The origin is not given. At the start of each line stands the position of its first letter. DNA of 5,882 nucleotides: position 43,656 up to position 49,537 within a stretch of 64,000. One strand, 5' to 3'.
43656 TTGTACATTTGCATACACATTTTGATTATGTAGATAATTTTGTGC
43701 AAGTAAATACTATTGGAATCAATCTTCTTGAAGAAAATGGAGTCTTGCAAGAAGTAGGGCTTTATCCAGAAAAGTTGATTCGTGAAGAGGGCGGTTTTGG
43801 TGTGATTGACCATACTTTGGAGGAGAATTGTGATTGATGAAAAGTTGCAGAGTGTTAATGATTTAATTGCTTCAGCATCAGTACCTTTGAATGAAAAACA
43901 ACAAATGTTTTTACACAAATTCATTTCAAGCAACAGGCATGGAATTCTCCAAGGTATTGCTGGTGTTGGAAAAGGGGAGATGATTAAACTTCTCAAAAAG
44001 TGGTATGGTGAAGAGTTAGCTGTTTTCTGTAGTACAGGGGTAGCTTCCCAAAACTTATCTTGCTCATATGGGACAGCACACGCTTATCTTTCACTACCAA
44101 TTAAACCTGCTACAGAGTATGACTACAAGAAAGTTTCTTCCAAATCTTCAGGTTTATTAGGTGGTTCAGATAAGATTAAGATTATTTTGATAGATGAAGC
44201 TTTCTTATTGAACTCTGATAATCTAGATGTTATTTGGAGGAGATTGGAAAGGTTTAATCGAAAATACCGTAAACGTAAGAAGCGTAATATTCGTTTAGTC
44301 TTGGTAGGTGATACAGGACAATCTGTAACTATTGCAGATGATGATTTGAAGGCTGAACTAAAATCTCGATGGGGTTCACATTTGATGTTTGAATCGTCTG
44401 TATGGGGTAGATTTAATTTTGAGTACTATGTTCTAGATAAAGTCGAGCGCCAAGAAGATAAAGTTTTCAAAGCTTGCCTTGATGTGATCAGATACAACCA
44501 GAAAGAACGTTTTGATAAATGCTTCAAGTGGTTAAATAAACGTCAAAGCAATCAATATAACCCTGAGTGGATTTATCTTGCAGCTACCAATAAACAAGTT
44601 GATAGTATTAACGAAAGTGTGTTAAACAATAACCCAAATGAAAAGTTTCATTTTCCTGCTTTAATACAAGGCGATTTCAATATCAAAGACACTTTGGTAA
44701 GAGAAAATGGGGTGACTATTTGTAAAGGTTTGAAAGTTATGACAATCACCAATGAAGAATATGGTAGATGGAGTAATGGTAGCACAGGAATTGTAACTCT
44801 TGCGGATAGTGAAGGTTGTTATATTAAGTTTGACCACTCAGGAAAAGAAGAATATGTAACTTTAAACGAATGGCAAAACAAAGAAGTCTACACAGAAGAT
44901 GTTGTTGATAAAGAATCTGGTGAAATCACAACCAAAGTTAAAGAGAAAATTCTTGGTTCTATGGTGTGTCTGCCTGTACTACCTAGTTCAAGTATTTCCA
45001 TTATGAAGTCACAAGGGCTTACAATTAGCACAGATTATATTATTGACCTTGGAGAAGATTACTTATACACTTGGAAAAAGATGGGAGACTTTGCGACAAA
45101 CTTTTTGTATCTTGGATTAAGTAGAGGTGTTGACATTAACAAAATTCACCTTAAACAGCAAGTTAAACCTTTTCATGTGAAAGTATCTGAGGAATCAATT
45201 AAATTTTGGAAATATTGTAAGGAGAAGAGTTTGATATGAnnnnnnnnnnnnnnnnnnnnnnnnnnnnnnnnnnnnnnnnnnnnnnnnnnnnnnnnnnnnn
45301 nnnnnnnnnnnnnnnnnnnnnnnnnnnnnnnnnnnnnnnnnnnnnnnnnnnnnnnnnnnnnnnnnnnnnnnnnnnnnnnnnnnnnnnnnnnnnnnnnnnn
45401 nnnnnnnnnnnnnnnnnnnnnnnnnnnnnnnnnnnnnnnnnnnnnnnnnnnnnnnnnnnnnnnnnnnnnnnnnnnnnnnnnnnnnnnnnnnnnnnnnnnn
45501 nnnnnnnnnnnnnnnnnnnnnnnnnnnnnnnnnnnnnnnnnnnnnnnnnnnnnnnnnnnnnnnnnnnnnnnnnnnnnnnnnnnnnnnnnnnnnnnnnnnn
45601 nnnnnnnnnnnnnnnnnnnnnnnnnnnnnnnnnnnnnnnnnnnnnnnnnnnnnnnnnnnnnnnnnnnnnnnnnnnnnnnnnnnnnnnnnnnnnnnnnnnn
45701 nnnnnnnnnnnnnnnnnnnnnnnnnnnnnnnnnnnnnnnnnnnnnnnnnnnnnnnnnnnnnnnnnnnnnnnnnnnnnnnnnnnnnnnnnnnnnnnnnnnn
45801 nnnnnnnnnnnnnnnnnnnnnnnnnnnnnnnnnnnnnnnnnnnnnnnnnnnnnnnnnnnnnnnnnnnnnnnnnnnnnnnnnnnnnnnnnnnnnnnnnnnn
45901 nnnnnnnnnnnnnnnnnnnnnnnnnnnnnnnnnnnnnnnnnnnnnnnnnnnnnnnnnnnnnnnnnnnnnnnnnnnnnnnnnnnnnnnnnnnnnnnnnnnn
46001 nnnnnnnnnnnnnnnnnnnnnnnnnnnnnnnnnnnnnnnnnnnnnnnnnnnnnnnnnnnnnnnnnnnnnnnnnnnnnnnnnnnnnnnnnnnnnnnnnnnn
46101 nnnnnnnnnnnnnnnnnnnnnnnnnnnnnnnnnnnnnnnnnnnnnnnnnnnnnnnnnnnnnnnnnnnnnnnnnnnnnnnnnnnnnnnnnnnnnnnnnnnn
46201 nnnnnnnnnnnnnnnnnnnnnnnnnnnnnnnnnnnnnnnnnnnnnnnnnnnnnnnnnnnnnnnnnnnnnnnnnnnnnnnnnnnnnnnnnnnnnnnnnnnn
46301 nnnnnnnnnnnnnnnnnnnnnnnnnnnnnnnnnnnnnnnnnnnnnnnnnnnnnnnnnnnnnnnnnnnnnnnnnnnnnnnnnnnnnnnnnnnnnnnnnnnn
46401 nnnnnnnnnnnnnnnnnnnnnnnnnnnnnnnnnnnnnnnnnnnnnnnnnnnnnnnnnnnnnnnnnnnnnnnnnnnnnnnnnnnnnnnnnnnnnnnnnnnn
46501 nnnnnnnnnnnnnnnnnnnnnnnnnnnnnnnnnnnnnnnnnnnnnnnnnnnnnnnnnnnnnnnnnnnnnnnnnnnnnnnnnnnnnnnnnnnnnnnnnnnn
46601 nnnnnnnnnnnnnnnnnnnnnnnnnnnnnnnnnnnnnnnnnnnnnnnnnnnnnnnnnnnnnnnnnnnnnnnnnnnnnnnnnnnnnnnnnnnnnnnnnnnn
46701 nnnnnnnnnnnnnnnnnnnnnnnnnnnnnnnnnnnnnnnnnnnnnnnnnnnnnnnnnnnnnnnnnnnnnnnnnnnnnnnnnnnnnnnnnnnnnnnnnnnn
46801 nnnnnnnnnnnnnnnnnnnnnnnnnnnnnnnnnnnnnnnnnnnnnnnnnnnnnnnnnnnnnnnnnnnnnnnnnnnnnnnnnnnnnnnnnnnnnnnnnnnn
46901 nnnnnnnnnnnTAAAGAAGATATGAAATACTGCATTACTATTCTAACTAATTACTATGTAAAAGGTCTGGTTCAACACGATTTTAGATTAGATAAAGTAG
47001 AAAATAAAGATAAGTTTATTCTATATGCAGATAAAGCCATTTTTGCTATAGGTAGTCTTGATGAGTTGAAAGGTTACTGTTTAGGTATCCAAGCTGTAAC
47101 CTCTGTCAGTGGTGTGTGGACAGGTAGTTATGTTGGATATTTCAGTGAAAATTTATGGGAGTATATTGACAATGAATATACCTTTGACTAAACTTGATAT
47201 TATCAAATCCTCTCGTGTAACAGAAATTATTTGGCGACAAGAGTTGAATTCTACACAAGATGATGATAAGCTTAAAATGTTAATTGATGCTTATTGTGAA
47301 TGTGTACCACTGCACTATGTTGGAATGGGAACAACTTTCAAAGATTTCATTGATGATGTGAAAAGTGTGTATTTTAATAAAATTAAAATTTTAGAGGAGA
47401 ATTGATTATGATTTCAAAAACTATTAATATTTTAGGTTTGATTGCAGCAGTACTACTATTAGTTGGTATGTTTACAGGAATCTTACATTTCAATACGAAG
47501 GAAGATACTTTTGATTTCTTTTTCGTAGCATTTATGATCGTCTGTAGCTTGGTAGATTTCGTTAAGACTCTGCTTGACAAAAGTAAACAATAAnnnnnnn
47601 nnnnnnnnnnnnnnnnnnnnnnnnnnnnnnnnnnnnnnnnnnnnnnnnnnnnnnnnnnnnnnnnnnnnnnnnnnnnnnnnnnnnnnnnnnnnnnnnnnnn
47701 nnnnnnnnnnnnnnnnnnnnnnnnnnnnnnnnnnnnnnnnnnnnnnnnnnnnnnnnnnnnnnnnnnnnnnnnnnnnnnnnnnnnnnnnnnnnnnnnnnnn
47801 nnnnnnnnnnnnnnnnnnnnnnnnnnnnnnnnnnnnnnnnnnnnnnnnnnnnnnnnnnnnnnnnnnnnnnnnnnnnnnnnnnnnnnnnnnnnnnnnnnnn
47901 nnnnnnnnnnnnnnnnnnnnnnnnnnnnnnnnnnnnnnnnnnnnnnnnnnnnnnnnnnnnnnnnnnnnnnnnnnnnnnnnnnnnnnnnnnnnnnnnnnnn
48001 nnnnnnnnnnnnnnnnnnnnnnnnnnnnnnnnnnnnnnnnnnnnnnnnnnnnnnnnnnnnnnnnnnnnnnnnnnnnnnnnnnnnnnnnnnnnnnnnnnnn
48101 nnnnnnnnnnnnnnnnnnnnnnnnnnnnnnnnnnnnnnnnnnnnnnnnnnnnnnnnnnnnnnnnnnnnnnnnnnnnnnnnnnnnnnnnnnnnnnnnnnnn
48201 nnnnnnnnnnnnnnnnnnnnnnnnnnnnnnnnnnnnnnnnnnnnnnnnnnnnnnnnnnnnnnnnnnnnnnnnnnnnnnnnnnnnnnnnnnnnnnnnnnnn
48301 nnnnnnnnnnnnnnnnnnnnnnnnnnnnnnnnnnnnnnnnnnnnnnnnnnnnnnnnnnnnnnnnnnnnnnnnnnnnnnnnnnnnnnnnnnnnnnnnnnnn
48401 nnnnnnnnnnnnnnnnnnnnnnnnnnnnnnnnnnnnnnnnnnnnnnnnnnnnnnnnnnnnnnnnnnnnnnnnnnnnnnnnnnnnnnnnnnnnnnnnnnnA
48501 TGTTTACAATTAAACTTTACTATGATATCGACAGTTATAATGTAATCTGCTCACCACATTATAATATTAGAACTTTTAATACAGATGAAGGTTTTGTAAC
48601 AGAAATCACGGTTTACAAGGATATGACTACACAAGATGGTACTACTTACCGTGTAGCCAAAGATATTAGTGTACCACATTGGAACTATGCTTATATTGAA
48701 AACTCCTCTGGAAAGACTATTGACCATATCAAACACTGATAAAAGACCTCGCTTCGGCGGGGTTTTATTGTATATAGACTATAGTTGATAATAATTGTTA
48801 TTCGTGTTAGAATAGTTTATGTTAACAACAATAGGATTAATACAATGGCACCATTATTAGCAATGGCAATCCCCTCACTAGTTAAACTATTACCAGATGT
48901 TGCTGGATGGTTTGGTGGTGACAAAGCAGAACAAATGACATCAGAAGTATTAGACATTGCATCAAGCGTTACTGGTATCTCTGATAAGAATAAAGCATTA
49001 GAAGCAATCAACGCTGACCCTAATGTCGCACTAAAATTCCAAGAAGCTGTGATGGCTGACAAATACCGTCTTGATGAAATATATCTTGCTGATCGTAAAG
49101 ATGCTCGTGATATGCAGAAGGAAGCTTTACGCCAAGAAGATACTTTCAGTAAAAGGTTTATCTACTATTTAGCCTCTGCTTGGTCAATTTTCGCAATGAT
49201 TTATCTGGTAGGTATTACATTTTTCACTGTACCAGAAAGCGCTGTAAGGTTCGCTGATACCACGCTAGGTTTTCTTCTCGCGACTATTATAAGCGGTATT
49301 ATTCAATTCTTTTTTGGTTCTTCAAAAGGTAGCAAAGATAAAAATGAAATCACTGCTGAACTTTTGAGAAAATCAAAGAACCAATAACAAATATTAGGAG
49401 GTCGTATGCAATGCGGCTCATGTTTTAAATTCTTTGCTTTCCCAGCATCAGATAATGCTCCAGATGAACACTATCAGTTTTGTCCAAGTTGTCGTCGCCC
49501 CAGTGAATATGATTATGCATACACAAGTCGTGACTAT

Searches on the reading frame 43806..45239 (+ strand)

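Call 20: search_protein_families(library=pfam, proteins=[window:43806-45239:+], max_evalue=0.01)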
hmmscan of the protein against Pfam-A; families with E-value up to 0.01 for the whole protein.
window:43806-45239:+ (477 aa): 3 families
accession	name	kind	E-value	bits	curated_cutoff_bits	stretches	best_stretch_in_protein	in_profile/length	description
PF13604.12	AAA_30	-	5.3e-10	39.8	27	1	28-182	2-137/191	AAA domain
PF05970.20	PIF1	-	1.3e-09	38.4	25.9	1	46-219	25-192/223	PIF1-like helicase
PF13401.12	AAA_22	-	0.0036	18.1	27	0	42-170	4-124/130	AAA domain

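Call 21: search_protein_families(library=phrogs, proteins=[window:43806-45239:+], max_evalue=0.001)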
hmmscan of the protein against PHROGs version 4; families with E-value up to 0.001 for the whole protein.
window:43806-45239:+ (477 aa): 2 families
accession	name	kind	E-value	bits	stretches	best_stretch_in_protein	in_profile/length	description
phrog_325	-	DNA, RNA and nucleotide metabolism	2.9e-83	281.7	1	12-475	455-894/986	Dda-like helicase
phrog_30356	-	DNA, RNA and nucleotide metabolism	4.9e-25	88.7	1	47-370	22-339/823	helicase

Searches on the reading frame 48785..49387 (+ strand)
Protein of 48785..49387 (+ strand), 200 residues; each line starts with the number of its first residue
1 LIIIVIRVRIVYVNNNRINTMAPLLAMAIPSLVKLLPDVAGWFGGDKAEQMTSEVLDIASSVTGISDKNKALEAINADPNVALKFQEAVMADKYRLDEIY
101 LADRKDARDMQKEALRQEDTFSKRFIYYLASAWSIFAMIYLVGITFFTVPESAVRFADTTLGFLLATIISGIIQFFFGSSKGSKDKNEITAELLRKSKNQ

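Call 20: search_protein_families(library=pfam, proteins=[window:48785-49387:+], max_evalue=0.01)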
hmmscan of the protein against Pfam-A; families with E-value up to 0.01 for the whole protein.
window:48785-49387:+ (200 aa): 0 families

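Call 21: search_protein_families(library=phrogs, proteins=[window:48785-49387:+], max_evalue=0.001)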
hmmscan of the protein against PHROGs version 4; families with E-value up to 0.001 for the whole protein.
window:48785-49387:+ (200 aa): 2 families
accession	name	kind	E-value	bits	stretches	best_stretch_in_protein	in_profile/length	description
phrog_1544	-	unknown function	1.9e-46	159.3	1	26-194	11-192/200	-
phrog_9990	-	unknown function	8.3e-06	26.7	1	127-189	8-69/72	-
